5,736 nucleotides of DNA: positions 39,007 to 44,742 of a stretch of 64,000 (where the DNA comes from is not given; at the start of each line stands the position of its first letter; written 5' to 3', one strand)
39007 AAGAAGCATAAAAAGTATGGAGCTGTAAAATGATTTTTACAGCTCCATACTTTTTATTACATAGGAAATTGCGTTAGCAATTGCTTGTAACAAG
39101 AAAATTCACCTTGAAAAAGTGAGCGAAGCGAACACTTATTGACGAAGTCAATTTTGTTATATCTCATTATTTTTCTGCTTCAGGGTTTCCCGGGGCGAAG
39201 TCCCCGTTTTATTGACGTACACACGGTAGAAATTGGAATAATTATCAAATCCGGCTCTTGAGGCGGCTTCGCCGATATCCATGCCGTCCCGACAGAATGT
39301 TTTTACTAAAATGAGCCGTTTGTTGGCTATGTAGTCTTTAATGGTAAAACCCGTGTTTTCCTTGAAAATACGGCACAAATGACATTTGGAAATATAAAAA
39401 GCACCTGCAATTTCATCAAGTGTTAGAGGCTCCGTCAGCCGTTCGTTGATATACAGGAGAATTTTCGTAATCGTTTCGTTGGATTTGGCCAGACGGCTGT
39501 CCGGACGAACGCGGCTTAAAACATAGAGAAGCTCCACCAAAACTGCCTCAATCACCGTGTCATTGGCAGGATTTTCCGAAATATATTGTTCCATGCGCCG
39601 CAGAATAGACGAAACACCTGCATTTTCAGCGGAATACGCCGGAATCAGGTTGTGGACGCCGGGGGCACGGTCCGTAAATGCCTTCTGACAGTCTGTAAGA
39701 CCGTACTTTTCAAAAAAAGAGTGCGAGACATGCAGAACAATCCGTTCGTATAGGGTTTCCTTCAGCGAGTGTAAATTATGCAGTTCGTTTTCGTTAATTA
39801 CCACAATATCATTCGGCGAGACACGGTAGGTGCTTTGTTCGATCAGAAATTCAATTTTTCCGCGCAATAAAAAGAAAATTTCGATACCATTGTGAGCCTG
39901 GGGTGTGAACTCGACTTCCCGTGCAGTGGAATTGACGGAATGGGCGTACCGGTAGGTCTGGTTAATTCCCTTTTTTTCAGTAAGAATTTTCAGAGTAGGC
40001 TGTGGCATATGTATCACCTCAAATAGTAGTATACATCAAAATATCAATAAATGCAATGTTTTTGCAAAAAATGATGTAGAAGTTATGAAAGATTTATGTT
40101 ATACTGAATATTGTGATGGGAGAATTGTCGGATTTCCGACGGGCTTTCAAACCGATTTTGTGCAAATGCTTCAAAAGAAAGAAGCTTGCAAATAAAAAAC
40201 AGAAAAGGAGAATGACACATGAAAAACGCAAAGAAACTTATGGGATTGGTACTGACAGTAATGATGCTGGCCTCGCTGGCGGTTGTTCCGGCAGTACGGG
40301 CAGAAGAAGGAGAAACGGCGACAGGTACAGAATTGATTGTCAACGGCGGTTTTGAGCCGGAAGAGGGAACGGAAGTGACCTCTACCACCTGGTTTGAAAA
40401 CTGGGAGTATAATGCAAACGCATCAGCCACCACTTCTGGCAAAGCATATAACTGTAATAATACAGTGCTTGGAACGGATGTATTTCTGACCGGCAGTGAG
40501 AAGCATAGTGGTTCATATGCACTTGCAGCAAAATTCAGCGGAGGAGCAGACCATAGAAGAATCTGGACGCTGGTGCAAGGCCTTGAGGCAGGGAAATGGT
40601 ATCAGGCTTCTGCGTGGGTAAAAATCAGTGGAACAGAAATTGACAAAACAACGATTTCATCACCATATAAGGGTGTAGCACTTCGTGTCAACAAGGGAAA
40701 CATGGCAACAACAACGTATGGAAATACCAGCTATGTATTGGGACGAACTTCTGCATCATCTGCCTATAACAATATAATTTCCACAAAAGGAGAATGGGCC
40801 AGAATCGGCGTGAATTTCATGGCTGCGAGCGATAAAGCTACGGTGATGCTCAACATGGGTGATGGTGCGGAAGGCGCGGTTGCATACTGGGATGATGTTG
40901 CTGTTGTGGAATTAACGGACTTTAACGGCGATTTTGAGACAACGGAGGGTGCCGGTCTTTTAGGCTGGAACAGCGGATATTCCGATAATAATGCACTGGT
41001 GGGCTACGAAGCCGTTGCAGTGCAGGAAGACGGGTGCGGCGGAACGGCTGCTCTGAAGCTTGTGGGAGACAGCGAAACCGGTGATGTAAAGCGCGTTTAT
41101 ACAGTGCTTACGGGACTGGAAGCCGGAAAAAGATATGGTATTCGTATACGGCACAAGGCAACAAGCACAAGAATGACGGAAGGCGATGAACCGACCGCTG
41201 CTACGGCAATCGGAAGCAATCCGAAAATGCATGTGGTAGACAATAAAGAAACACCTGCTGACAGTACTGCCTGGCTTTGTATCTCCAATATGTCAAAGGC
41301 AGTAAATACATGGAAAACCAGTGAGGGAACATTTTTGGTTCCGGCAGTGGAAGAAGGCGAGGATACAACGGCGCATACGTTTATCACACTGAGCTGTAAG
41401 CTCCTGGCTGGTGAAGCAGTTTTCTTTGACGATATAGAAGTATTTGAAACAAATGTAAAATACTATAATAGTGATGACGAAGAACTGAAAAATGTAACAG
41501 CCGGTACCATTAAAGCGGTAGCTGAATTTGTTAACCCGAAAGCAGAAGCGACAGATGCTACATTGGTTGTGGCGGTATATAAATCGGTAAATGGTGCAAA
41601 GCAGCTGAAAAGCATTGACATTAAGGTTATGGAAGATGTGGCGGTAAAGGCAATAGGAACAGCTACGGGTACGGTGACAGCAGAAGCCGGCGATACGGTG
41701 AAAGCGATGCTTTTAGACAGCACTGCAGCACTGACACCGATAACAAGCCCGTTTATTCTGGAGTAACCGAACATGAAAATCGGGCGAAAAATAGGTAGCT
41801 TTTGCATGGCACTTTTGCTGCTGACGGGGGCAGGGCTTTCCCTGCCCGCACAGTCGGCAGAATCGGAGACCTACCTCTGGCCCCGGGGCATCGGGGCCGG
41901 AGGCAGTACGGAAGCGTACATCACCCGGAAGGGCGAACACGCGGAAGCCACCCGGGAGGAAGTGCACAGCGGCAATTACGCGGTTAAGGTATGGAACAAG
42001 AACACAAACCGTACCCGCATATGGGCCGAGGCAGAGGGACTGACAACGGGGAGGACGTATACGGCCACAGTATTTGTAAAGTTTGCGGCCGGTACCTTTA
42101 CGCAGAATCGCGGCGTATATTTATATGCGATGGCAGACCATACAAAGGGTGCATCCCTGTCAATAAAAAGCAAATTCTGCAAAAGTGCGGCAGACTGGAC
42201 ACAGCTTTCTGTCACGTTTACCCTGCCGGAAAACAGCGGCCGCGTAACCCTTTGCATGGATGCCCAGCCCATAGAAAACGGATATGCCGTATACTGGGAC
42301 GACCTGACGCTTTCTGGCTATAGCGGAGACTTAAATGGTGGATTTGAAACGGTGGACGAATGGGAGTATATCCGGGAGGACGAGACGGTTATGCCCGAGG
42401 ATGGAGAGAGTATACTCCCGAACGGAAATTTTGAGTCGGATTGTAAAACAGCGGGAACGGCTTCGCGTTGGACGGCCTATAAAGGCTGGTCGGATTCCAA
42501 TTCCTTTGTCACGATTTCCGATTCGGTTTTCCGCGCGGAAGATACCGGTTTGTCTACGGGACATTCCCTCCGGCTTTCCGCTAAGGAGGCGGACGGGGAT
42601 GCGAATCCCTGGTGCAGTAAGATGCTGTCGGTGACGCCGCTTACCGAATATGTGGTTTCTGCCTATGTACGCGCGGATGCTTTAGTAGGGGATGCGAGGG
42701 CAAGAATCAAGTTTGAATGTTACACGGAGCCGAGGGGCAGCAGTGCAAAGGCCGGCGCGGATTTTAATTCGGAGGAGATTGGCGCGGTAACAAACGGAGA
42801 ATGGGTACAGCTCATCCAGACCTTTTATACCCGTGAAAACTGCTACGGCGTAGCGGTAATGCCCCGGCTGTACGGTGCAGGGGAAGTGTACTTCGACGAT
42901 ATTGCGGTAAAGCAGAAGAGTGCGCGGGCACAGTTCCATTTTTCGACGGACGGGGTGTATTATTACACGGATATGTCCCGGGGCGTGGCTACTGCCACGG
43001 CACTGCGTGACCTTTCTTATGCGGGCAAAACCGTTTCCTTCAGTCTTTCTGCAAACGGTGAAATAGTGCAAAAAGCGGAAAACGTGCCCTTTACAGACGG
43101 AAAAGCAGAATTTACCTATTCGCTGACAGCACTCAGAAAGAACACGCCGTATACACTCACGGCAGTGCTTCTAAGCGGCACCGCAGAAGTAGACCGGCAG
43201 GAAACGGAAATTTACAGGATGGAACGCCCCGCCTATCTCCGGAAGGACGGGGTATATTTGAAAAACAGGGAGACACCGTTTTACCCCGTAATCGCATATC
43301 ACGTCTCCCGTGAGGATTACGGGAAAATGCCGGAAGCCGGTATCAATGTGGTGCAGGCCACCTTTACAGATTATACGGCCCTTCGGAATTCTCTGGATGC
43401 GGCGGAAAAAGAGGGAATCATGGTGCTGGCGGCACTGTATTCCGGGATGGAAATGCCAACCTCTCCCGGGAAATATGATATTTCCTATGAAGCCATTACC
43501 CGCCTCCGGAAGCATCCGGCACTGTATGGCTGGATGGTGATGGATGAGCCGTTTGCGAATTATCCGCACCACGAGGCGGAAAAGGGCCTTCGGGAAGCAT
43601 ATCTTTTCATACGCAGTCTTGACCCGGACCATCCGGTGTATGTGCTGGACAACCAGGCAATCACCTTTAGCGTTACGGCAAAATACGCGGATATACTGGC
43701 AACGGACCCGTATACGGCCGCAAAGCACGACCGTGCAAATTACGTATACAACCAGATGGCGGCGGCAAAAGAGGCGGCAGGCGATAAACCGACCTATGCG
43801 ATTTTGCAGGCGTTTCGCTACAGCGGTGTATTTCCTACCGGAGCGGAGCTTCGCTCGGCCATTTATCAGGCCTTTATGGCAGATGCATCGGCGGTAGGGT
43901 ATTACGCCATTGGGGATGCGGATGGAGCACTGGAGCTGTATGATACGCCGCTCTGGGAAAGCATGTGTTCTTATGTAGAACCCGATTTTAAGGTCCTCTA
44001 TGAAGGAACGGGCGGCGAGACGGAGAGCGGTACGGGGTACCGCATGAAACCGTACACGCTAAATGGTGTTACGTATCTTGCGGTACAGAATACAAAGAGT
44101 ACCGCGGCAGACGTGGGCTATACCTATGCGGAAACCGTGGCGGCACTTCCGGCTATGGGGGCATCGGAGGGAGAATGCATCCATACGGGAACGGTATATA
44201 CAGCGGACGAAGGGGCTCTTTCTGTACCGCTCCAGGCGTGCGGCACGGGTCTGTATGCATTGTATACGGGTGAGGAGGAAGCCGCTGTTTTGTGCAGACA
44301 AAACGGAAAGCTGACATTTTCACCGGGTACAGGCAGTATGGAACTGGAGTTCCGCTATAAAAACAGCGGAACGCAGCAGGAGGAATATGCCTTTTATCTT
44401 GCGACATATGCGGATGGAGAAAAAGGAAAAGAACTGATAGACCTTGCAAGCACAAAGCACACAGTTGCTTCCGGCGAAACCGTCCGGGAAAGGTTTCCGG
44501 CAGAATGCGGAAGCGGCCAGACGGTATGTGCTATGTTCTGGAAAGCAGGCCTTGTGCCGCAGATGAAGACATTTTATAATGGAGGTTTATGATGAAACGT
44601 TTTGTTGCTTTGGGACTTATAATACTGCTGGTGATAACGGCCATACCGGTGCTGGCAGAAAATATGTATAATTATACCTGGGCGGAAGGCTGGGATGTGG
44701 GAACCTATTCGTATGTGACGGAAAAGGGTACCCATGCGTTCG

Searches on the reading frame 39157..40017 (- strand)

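Call 8: search_protein_families(library=pfam, proteins=[window:39157-40017:-], max_evalue=0.001)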
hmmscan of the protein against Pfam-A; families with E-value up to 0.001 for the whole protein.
window:39157-40017:- (286 aa): 4 families
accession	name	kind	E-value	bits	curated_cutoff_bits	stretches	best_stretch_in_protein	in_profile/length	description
PF12833.13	HTH_18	-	3.8e-16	59.6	33.6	1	204-281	2-80/80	Helix-turn-helix domain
PF00165.29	HTH_AraC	-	1.7e-13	50.8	26.6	2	190-230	1-41/42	Bacterial regulatory helix-turn-helix proteins, AraC family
PF02311.25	AraC_binding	-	2.2e-09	37.6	21.1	1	34-164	13-135/135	AraC-like ligand binding domain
PF07883.17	Cupin_2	-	2.3e-06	27.6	27.2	1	36-85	10-59/70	Cupin domain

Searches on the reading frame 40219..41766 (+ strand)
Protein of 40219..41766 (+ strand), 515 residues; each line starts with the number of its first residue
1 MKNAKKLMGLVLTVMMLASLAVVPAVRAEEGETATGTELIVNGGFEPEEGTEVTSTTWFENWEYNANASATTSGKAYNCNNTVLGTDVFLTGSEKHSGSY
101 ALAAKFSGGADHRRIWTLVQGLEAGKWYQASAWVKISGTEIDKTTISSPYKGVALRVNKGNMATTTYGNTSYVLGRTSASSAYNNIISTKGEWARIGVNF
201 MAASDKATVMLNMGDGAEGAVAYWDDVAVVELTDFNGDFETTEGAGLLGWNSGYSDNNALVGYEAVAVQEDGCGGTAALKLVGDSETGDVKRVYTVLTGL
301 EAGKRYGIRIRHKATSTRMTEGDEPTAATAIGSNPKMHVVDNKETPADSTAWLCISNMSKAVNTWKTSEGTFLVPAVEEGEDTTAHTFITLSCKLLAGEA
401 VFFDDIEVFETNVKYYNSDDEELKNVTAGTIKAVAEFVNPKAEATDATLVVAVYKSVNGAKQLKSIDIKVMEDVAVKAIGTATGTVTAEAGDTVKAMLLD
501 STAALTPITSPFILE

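Call 7: search_protein_families(library=pfam, proteins=[window:40219-41766:+], max_evalue=0.001)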
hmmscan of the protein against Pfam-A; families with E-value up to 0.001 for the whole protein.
window:40219-41766:+ (515 aa): 1 family
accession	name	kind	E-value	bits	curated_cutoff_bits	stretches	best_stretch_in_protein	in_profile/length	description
PF02018.23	CBM_4_9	-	0.00018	22.3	25.9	0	235-375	5-119/136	Carbohydrate binding domain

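Call 52: search_protein_families(library=pfam, proteins=[window:40219-41766:+], max_evalue=0.1)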
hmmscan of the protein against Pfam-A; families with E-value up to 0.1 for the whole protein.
window:40219-41766:+ (515 aa): 2 families
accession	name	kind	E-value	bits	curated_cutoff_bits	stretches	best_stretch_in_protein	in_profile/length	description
PF02018.23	CBM_4_9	-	0.00018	22.3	25.9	0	235-375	5-119/136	Carbohydrate binding domain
PF21466.3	GH101_dom-5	-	0.0026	18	27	0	249-311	5-64/145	Endo-alpha-N-acetylgalactosaminidase, domain 5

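Call 66: search_solved_structures(query=window:40219-41766:+, max_evalue=0.01)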
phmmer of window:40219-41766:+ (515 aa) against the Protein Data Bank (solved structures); distinct sequences matched with E-value up to 0.01: 0.

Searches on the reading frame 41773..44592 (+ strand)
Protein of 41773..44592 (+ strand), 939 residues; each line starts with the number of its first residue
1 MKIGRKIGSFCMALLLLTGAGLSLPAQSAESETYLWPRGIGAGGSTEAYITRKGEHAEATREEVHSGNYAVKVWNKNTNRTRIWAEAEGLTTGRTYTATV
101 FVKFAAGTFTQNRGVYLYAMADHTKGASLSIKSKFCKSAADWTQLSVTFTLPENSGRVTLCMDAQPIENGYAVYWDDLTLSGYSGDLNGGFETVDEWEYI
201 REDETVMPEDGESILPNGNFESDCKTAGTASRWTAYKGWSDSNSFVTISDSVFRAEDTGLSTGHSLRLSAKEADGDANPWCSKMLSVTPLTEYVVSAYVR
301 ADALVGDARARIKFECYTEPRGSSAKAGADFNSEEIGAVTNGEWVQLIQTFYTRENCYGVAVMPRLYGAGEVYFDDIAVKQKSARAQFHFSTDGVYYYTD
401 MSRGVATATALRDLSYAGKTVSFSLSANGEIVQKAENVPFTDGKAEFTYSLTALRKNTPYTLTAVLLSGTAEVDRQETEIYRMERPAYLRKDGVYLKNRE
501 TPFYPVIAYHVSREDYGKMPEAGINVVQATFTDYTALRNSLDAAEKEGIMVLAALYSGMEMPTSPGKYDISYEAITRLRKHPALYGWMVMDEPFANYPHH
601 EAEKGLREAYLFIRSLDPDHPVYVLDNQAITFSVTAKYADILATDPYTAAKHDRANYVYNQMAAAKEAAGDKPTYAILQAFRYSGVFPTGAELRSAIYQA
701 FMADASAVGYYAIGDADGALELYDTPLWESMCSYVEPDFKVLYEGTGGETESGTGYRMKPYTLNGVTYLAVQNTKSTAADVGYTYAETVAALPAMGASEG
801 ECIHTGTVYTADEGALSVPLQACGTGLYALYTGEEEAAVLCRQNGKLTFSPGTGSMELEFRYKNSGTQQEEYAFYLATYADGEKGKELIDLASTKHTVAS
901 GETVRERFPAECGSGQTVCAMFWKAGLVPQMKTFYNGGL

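Call 3: search_protein_families(library=pfam, proteins=[window:41773-44592:+], max_evalue=0.01)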
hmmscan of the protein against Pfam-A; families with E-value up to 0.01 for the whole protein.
window:41773-44592:+ (939 aa): 1 family
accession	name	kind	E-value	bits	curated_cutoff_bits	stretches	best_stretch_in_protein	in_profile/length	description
PF02018.23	CBM_4_9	-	1.2e-11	45.6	25.9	1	45-160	13-127/136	Carbohydrate binding domain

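Call 6: search_protein_families(library=ncbifam, proteins=[window:41773-44592:+], max_evalue=1)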
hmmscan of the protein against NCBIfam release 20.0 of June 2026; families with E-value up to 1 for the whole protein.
window:41773-44592:+ (939 aa): 1 family
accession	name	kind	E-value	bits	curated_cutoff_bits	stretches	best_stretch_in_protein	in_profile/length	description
NF041895.1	choice_anch_V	domain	0.25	11.4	42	0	424-469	92-133/150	choice-of-anchor V domain-containing protein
